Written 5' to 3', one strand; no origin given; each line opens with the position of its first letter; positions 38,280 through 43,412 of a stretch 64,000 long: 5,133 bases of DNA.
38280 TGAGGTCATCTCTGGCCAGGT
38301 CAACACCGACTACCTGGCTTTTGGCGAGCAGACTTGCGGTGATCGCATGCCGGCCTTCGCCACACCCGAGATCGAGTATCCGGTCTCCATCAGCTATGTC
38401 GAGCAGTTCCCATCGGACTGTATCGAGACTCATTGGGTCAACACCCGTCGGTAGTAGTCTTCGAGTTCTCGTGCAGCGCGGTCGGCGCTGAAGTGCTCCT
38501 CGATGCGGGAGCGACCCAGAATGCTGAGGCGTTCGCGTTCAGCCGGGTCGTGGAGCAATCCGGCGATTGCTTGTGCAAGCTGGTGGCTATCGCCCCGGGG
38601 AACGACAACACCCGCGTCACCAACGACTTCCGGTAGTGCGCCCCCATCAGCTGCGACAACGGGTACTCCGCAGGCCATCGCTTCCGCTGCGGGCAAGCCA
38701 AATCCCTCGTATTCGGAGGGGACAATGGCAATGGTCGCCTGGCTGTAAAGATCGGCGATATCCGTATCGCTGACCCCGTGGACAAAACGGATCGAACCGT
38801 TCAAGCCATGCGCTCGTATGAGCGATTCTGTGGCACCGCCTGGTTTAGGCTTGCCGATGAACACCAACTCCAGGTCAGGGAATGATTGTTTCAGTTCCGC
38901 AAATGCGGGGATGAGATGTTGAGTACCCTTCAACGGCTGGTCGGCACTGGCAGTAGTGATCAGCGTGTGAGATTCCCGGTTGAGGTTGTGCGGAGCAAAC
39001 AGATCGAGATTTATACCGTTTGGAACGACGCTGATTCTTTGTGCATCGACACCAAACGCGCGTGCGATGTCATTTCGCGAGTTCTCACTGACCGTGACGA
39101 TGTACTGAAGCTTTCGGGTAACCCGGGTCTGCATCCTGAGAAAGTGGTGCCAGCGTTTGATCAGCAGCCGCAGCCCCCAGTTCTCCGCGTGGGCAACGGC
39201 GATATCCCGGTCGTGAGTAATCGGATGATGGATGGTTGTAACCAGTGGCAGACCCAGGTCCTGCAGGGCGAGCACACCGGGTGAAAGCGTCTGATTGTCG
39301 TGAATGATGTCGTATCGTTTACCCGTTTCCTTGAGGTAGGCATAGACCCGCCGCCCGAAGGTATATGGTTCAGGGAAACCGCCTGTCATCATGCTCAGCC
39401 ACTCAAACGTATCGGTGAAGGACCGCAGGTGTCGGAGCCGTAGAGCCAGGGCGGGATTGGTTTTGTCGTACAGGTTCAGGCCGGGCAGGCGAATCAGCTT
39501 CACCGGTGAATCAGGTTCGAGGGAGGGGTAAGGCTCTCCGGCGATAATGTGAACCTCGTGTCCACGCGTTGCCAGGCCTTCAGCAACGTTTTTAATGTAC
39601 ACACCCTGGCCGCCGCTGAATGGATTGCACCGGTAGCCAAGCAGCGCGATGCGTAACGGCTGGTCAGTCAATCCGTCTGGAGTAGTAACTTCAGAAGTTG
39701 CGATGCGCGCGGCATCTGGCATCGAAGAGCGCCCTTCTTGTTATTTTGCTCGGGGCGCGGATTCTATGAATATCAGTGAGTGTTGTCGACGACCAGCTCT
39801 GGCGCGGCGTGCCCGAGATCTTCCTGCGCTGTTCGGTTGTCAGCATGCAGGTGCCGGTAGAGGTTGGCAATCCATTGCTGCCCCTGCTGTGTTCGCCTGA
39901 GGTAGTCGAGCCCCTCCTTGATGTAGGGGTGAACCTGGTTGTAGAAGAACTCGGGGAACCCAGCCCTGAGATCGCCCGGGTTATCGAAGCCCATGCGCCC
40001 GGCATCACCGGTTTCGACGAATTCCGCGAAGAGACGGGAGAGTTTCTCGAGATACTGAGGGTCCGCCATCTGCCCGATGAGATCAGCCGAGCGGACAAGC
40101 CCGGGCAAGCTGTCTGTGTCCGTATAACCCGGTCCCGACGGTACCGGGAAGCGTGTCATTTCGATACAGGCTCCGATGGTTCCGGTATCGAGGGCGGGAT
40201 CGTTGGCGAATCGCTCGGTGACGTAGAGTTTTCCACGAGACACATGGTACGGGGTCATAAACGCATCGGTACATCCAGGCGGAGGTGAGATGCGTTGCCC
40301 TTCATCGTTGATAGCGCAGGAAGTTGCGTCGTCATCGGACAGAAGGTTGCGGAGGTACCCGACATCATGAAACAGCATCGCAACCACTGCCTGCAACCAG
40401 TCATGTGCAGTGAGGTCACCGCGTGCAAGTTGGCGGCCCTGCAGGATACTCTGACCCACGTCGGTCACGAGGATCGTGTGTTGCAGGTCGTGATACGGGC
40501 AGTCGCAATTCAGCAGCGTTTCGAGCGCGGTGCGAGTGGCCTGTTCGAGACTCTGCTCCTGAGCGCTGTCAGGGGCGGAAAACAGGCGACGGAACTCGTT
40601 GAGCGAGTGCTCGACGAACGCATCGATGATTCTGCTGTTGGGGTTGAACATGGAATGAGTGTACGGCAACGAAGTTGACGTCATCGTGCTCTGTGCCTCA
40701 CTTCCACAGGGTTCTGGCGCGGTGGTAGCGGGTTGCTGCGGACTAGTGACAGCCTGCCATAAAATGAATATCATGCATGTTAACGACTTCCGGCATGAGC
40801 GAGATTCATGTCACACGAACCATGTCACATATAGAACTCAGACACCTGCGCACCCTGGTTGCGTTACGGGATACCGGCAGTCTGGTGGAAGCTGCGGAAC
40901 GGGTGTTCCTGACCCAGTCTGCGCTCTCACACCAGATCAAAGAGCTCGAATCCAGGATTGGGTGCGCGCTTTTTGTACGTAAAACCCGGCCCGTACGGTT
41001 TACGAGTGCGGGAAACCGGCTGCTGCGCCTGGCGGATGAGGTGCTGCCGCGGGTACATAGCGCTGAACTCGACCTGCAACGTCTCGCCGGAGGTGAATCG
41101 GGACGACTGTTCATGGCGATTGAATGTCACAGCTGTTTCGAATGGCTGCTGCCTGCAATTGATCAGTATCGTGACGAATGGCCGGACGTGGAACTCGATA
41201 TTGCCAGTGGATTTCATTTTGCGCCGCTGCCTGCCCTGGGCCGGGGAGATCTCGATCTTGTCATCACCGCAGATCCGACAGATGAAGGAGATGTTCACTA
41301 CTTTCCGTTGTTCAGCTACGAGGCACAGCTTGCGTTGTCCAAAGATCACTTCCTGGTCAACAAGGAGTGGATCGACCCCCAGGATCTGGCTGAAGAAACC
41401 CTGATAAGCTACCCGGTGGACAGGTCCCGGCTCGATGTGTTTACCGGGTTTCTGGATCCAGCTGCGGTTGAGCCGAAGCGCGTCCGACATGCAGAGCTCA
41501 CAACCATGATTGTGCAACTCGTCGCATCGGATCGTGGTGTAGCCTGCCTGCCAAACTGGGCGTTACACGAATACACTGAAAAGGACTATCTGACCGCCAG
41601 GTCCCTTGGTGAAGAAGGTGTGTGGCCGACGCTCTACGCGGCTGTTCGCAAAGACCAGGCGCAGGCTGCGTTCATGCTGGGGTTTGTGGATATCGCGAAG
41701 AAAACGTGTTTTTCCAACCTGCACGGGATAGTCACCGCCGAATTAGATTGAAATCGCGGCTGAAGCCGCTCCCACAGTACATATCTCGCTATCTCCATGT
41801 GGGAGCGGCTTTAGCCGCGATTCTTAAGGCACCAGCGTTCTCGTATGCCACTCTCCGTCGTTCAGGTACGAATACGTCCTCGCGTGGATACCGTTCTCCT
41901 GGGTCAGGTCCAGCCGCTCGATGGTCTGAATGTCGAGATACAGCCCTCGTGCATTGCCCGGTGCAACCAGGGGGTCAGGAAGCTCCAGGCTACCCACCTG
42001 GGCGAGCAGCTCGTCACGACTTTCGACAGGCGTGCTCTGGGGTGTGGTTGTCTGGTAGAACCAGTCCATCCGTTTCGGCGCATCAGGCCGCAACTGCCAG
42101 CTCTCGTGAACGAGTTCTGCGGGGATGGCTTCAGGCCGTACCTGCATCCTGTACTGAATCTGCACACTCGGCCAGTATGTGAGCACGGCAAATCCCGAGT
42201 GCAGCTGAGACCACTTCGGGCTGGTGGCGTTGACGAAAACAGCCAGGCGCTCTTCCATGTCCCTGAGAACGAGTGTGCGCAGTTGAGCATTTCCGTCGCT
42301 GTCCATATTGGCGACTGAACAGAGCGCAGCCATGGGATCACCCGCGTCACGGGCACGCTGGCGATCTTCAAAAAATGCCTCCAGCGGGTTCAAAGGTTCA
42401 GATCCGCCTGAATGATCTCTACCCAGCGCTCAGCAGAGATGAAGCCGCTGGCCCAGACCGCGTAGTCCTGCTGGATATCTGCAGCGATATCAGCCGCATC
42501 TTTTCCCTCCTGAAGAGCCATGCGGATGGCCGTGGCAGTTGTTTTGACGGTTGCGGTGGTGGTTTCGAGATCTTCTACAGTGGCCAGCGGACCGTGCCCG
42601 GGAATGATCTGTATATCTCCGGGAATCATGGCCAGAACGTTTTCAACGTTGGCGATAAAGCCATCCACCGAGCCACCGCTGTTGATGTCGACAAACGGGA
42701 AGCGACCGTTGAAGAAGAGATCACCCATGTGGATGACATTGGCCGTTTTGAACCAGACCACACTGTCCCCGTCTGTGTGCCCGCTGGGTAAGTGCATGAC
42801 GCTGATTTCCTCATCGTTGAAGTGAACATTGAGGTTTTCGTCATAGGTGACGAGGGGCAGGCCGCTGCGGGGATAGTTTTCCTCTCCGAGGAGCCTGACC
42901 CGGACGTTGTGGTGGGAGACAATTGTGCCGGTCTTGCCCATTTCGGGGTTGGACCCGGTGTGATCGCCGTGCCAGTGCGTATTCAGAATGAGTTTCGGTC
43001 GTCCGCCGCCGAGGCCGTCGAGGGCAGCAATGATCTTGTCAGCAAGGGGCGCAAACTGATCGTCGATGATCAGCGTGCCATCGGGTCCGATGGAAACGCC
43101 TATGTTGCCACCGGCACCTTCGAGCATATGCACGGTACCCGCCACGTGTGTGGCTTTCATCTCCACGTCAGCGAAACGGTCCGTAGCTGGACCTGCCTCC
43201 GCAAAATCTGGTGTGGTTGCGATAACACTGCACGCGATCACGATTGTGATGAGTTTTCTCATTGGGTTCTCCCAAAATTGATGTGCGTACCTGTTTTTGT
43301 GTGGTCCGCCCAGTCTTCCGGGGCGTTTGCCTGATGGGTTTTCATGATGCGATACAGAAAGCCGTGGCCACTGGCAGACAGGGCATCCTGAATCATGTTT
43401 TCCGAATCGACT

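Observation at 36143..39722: Complete methylmannose-polysaccharide (MMP)-like biosynthetic cluster in a Gammaproteobacterium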

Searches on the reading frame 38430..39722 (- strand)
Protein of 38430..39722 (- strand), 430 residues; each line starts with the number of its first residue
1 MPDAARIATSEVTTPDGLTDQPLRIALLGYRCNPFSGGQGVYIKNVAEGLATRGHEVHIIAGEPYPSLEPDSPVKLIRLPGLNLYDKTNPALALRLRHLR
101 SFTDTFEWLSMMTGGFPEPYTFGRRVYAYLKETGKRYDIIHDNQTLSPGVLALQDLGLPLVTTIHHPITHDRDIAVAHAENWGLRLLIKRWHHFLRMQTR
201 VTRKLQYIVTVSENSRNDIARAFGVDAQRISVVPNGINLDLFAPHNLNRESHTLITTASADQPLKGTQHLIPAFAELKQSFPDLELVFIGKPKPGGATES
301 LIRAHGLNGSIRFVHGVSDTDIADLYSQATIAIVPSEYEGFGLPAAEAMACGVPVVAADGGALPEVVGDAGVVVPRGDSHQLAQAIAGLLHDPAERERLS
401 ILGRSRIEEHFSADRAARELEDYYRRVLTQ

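Call 3: search_protein_families(library=pfam, proteins=[window:38430-39722:-], max_evalue=0.01)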
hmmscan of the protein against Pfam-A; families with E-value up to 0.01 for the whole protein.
window:38430-39722:- (430 aa): 6 families
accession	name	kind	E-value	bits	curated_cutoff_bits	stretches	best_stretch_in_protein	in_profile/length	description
PF00534.26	Glycos_transf_1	-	1.9e-35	122.4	26.4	1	249-403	12-169/172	Glycosyl transferases group 1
PF13692.12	Glyco_trans_1_4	-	4e-31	108.6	27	1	253-392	3-142/142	Glycosyl transferases group 1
PF13439.12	Glyco_transf_4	-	5.1e-28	98.6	28.5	1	37-240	2-169/170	Glycosyltransferase Family 4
PF13579.12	Glyco_trans_4_4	-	5.4e-21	76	29.7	1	37-236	1-158/158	Glycosyl transferase 4-like domain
PF20706.3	GT4-conflict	-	7.5e-16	58.5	26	1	196-420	138-385/385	Family 4 Glycosyltransferase in conflict systems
PF13524.12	Glyco_trans_1_2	-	1.9e-09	38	25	1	305-421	27-143/144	Glycosyl transferase-like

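Call 4: search_protein_families(library=ncbifam, proteins=[window:38430-39722:-], max_evalue=0.01)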
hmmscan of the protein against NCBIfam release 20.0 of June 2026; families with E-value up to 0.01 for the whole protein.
window:38430-39722:- (430 aa): 41 families (the best 25 are shown)
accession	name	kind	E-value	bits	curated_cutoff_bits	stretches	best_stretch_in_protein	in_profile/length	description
TIGR03999.1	thiol_BshA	equivalog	1.1e-35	123.3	273.7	2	204-428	144-374/375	N-acetyl-alpha-D-glucosaminyl L-malate synthase BshA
TIGR03449.1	mycothiol_MshA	equivalog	4.3e-35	121.4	462.5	1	128-429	94-405/406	D-inositol-3-phosphate glycosyltransferase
NF041876.1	EPS_EpsE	equivalog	3.3e-30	105.6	400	1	204-420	161-389/389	exopolysaccharide biosynthesis GT4 family glycosyltransferase EpsE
TIGR03088.1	stp2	hypoth_equivalog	3e-29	102.2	409.05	1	169-428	111-374/374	TIGR03088 family PEP-CTERM/XrtA system glycosyltransferase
TIGR02149.1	glgA_Coryne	subfamily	3.3e-28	98.9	302.4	1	202-428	142-391/391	glycogen synthase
TIGR04047.1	MSMEG_0565_glyc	hypoth_equivalog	5.6e-25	88.2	259.85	1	195-423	129-371/373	MSMEG_0565 family glycosyltransferase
NF038229.1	Glyco4_Geo_Pelo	equivalog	4.4e-21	75.3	400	1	199-428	104-337/338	GPMC system family 4 glycosyltransferase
TIGR04063.1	stp3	hypoth_equivalog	1.4e-19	70.3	442.05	1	148-428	107-396/397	TIGR04063 family PEP-CTERM/XrtA system glycosyltransferase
NF053787.1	GlcN_PG_synth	equivalog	2.1e-17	63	480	1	315-428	248-360/361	N-acetylglucosaminyl phosphatidylglycerol synthase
TIGR04157.1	glyco_rSAM_CFB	subfamily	1.5e-16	60.4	400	1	196-420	161-402/406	TIGR04157 family glycosyltransferase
NF038295.1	EPS_HpsP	equivalog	2.2e-16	59.9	550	1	216-427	165-387/388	hormogonium polysaccharide biosynthesis glycosyltransferase HpsP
NF041010.1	glycosy_Agl16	equivalog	2e-15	56.5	575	1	188-424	117-348/352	glycosylation protein Agl16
NF038298.1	EPS_HpsO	equivalog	6.1e-15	54.9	575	1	339-427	299-387/388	hormogonium polysaccharide biosynthesis glycosyltransferase HpsO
NF038011.1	PelF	equivalog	8e-15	54.8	100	1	179-416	231-481/489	GT4 family glycosyltransferase PelF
NF047684.1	TeichurnBiosyTuaC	equivalog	8.3e-15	54.6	550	1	204-428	164-390/391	teichuronic acid biosynthesis protein TuaC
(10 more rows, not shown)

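Call 8: search_solved_structures(query=window:38430-39722:-, max_evalue=0.001, show_alignments=1)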
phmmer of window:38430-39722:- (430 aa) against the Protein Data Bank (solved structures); distinct sequences matched with E-value up to 0.001: 75 (the best 60 are shown).
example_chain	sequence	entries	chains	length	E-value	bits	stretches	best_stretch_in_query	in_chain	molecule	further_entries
7qsg_A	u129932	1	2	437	2.4e-93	316.3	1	14-427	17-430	D-inositol 3-phosphate glycosyltransferase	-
6kih_A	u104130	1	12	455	4.7e-24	88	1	220-427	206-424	Tll1590 protein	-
3c48_A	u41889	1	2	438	6.7e-21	77.6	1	133-409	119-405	Predicted glycosyltransferases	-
3c4q_A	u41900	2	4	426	9e-21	77.2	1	134-409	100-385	Predicted glycosyltransferases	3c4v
4n9w_A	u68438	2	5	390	1.4e-19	73.3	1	137-397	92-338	GDP-mannose-dependent alpha-(1-2)-phosphatidylinositol mannosyltransferase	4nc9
2gej_A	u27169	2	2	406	1.6e-19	73.1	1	137-397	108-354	PHOSPHATIDYLINOSITOL MANNOSYLTRANSFERASE (PimA)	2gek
3mbo_A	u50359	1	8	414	3.1e-18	68.9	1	250-428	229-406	Glycosyltransferase, group 1 family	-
2jjm_A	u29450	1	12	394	3.1e-18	68.8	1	250-428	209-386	GLYCOSYL TRANSFERASE, GROUP 1 FAMILY PROTEIN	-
5d00_A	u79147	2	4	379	1.3e-17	66.8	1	261-425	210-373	N-acetyl-alpha-D-glucosaminyl L-malate synthase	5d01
6tvp_A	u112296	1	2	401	4.1e-17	65.1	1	203-427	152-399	Alpha-maltose-1-phosphate synthase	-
5i45_A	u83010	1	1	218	6.9e-15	57.8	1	264-429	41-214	Glycosyl transferases group 1 family protein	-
3oka_A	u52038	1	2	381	2.6e-14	55.9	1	254-414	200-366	GDP-mannose-dependent alpha-(1-6)-phosphatidylinositol monomannoside mannosyltransferase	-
3l01_A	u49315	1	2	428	2.7e-14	55.9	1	257-390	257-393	GlgA glycogen synthase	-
2bis_A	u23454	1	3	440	2.7e-14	55.9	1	257-390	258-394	GLGA GLYCOGEN SYNTHASE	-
3okc_A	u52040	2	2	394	2.7e-14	55.8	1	254-415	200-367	GDP-mannose-dependent alpha-(1-6)-phosphatidylinositol monomannoside mannosyltransferase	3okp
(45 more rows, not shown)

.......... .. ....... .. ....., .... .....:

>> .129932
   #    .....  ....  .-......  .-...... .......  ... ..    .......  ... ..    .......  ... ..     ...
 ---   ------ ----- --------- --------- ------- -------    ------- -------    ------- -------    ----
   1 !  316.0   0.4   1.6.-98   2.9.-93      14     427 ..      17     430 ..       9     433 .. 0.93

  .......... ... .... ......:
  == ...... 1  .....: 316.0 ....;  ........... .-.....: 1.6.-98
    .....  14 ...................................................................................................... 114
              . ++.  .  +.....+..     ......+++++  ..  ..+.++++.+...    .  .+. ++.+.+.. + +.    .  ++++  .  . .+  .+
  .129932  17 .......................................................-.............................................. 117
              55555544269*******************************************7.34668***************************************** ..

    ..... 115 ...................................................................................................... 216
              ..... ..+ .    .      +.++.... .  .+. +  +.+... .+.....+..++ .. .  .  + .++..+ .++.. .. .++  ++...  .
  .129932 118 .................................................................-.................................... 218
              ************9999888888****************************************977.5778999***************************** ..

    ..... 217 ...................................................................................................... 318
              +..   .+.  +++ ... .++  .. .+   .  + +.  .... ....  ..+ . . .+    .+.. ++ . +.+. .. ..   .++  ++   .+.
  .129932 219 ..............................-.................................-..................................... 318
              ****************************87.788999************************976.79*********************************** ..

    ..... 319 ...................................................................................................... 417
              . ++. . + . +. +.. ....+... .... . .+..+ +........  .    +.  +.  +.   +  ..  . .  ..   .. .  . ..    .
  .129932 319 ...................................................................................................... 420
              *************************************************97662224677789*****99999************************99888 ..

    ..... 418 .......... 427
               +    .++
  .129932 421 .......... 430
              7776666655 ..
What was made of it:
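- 38430..39722 (-): ManT-like GT4 glycosyltransferase (430 aa), predicted GDP-mannose-dependent alpha-(1->4)-mannosyltransferase. Pfam assigns it to GT4 (call 3). phmmer against M. hassiacum ManT 7QSG gives E 2.4e-93, and the next PDB hit is 4.7e-24 (call 8).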

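Call 64: search_protein_families(library=padloc, proteins=[window:38430-39722:-], max_evalue=0.001)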
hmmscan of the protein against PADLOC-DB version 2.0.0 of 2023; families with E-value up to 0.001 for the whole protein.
window:38430-39722:- (430 aa): 0 families

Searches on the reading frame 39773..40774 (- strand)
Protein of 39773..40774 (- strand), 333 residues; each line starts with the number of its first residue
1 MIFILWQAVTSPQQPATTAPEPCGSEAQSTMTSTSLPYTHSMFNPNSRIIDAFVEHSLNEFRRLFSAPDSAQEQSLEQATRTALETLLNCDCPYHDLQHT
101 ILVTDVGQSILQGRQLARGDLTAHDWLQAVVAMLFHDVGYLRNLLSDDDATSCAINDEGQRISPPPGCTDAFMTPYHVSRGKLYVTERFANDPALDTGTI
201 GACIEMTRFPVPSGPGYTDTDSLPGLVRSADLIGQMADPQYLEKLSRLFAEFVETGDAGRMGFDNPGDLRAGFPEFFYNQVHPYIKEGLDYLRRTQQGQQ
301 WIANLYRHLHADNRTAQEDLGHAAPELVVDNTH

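Call 3: search_protein_families(library=pfam, proteins=[window:39773-40774:-], max_evalue=0.01)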
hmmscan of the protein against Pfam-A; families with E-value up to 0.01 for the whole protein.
window:39773-40774:- (333 aa): 0 families

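Call 4: search_protein_families(library=ncbifam, proteins=[window:39773-40774:-], max_evalue=0.01)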
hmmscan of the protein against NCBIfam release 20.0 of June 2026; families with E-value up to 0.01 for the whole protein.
window:39773-40774:- (333 aa): 1 family
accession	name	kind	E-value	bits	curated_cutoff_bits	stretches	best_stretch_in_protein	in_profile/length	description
NF045583.1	Npun_R2479_HDIG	equivalog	2.6e-87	292.5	400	1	43-309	1-269/275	Npun_R2479 family HD domain-containing metalloprotein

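Call 64: search_protein_families(library=padloc, proteins=[window:39773-40774:-], max_evalue=0.001)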
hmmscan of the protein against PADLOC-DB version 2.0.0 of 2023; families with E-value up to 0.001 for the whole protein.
window:39773-40774:- (333 aa): 0 families

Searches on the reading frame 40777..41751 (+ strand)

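Call 29: search_protein_families(library=pfam, proteins=[window:40777-41751:+], max_evalue=0.0001)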
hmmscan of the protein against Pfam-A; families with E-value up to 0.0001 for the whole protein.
window:40777-41751:+ (324 aa): 2 families
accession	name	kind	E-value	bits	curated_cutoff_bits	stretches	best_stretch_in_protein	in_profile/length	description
PF03466.25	LysR_substrate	-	4.7e-40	137.7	28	1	105-310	2-207/209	LysR substrate binding domain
PF00126.33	HTH_1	-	6e-21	74.6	26.6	1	21-79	1-59/60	Bacterial regulatory helix-turn-helix protein, lysR family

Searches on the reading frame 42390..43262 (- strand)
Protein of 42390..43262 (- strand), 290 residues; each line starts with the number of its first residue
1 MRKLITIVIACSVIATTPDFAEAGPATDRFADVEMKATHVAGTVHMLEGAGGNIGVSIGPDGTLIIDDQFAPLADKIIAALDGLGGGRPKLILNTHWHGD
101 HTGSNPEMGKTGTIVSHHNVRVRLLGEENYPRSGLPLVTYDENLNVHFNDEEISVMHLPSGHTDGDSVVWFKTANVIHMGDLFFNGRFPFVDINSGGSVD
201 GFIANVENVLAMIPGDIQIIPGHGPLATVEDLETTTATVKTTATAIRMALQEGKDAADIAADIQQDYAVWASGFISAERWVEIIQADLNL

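Call 29: search_protein_families(library=pfam, proteins=[window:42390-43262:-], max_evalue=0.0001)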
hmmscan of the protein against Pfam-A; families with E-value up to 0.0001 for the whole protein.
window:42390-43262:- (290 aa): 1 family
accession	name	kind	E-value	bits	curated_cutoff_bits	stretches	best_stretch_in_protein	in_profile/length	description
PF00753.33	Lactamase_B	-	1.3e-14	55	22.7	1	74-213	28-187/196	Metallo-beta-lactamase superfamily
